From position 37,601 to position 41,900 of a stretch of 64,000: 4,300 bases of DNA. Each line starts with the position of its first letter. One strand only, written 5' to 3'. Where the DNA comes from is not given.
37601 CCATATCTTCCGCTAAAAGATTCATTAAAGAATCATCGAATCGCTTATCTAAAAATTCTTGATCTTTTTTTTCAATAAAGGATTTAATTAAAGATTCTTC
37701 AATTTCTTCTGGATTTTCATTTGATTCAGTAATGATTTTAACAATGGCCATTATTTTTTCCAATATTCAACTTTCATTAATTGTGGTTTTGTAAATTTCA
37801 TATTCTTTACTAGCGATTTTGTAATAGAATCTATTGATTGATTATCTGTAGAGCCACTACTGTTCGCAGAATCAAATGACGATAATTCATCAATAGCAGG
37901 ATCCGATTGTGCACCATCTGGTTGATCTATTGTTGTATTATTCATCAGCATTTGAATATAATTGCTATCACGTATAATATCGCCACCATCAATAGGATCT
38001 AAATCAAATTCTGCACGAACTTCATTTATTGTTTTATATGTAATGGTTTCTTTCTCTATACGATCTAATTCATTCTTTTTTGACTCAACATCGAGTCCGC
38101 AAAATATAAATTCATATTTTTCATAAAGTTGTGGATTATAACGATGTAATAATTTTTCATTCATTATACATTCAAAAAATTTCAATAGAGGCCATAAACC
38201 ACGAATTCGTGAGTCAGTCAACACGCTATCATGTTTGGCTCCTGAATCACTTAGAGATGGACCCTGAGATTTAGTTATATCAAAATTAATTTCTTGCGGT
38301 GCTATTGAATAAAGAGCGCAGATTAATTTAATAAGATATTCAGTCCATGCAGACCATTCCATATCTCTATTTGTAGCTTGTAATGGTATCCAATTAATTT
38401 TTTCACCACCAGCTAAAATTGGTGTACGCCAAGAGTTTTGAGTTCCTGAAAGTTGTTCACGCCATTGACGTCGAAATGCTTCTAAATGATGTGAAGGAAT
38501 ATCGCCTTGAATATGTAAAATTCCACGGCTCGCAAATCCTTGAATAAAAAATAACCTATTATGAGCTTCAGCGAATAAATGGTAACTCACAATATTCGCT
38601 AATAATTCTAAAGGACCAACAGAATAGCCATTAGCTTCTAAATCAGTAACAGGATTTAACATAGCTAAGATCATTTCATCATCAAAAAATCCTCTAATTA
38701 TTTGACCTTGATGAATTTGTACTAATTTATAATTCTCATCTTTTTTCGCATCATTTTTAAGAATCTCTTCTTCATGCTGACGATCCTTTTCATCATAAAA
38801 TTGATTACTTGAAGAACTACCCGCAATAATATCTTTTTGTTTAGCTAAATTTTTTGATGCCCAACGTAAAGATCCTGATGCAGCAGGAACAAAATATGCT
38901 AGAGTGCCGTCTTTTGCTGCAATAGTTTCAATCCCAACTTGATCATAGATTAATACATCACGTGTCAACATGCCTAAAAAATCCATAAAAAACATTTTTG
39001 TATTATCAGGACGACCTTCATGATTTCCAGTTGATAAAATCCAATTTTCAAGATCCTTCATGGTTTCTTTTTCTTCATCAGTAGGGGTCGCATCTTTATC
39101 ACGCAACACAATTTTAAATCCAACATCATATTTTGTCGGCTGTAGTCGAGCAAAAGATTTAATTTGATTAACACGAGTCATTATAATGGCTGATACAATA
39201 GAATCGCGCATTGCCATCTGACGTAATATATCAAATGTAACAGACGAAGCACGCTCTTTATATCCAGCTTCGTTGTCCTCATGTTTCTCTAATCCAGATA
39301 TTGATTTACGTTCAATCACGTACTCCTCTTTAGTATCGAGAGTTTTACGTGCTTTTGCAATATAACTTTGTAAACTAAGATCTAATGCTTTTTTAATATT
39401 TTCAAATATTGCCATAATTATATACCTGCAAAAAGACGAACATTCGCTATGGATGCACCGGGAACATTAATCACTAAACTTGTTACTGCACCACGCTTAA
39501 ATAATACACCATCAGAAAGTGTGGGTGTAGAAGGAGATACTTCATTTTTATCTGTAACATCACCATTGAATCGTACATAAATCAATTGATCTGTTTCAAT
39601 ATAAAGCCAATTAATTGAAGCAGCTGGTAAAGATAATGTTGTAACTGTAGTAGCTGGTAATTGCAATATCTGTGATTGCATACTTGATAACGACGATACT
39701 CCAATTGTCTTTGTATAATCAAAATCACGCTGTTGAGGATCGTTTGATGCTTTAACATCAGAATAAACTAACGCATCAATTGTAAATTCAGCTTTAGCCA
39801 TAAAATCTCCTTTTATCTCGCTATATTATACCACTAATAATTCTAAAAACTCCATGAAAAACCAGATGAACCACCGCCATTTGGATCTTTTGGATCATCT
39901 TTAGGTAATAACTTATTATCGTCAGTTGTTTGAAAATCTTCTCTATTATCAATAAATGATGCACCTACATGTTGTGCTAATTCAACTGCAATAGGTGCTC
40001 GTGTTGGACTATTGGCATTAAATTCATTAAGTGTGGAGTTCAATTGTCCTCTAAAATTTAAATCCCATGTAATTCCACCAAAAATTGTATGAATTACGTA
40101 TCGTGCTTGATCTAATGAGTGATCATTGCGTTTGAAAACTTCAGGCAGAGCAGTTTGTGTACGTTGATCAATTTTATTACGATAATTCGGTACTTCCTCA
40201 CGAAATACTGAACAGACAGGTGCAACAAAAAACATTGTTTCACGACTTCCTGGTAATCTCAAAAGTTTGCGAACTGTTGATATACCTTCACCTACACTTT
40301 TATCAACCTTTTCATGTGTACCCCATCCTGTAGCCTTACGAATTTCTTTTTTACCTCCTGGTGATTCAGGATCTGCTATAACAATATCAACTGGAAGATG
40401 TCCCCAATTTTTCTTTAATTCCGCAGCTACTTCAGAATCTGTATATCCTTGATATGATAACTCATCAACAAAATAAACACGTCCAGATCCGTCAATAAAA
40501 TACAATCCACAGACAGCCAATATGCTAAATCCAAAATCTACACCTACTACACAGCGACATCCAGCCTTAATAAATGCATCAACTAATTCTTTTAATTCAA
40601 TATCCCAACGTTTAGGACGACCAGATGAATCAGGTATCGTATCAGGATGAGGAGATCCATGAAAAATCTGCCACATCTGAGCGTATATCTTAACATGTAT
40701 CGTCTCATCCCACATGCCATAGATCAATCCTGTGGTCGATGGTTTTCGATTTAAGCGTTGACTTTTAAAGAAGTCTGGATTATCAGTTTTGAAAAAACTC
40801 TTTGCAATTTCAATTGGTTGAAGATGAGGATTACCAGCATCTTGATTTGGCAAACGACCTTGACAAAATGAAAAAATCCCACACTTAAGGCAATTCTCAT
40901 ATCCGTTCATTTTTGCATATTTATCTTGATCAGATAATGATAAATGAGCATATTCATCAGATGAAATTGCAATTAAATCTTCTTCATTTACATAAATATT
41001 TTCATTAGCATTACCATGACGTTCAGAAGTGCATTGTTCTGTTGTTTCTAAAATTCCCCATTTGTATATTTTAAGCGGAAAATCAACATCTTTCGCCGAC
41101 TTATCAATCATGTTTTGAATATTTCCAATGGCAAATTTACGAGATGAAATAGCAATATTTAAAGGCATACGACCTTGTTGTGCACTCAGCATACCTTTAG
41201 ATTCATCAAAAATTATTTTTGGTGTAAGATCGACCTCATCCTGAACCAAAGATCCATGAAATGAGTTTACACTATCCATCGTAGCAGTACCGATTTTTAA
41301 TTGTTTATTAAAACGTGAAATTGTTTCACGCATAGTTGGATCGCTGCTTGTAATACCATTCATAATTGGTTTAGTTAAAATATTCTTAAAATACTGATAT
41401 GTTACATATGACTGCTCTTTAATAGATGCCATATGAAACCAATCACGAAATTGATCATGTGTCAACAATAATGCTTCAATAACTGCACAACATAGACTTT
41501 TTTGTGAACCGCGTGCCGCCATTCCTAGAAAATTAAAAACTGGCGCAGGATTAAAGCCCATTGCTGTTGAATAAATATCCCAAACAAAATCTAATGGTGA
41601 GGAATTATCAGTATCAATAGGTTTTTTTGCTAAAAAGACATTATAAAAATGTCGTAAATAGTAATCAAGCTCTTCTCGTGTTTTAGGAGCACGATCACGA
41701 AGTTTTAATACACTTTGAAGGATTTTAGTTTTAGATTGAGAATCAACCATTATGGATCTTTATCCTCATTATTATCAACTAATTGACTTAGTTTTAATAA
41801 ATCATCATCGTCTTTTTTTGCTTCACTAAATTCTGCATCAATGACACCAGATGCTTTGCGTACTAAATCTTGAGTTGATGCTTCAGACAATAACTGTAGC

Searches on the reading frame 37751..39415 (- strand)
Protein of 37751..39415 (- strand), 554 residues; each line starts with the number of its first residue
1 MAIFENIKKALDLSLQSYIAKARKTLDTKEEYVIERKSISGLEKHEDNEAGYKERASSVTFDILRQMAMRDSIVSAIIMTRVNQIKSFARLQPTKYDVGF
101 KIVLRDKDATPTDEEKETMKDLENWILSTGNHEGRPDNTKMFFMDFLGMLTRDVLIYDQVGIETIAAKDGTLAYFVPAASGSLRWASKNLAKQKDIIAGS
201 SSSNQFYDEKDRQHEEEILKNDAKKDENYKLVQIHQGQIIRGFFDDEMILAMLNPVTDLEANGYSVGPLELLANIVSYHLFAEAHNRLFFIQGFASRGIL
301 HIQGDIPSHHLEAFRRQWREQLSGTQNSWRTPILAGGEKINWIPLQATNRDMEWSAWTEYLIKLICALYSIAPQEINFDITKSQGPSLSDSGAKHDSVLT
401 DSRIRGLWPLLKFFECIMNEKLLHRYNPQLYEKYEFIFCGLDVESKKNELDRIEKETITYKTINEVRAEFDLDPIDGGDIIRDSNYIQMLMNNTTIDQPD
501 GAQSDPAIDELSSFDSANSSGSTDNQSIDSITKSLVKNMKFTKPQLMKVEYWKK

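Call 64: search_protein_families(library=phrogs, proteins=[window:37751-39415:-], max_evalue=0.00001)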
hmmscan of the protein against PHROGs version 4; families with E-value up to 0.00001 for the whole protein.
window:37751-39415:- (554 aa): 6 families
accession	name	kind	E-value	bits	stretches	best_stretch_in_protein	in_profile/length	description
phrog_15361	-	head and packaging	1.8e-40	140.1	2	55-188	77-209/328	portal protein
phrog_11117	-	head and packaging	2e-38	133.4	1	301-498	2-198/264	portal protein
phrog_12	-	head and packaging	7.7e-38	131.9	1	55-524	77-468/646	portal protein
phrog_2662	-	head and packaging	2.4e-18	67.1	1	264-503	204-440/717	portal protein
phrog_37955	-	head and packaging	6.1e-15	55.4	1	231-532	238-536/945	portal protein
phrog_5929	-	head and packaging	2.4e-06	28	1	287-500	9-206/228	portal protein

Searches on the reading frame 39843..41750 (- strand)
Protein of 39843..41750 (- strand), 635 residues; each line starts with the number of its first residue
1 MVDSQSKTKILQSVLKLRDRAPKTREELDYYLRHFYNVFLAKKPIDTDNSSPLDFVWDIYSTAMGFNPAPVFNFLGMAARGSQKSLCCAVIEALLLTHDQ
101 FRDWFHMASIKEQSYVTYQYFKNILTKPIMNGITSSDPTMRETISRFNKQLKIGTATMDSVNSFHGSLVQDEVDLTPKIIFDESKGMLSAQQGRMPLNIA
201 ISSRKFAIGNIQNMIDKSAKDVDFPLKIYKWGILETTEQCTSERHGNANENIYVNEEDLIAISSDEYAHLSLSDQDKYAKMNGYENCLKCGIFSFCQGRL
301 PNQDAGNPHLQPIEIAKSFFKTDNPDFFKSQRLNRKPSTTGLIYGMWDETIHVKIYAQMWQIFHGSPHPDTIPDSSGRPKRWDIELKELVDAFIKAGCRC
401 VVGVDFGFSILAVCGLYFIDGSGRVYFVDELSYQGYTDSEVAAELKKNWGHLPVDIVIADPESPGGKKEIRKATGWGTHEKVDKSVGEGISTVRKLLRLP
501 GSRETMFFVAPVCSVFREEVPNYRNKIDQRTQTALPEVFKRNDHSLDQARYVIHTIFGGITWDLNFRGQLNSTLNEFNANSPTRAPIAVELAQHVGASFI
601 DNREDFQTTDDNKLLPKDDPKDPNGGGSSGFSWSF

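Call 64: search_protein_families(library=phrogs, proteins=[window:39843-41750:-], max_evalue=0.00001)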
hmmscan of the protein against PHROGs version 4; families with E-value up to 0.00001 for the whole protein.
window:39843-41750:- (635 aa): 3 families
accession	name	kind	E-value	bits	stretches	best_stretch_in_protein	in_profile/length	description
phrog_5653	-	head and packaging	3.6e-13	50.7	1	390-558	22-182/199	terminase large subunit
phrog_10250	-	head and packaging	1.9e-09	38.6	1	387-558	33-217/228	terminase large subunit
phrog_6672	-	head and packaging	7.2e-07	29.9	1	424-556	6-129/145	terminase large subunit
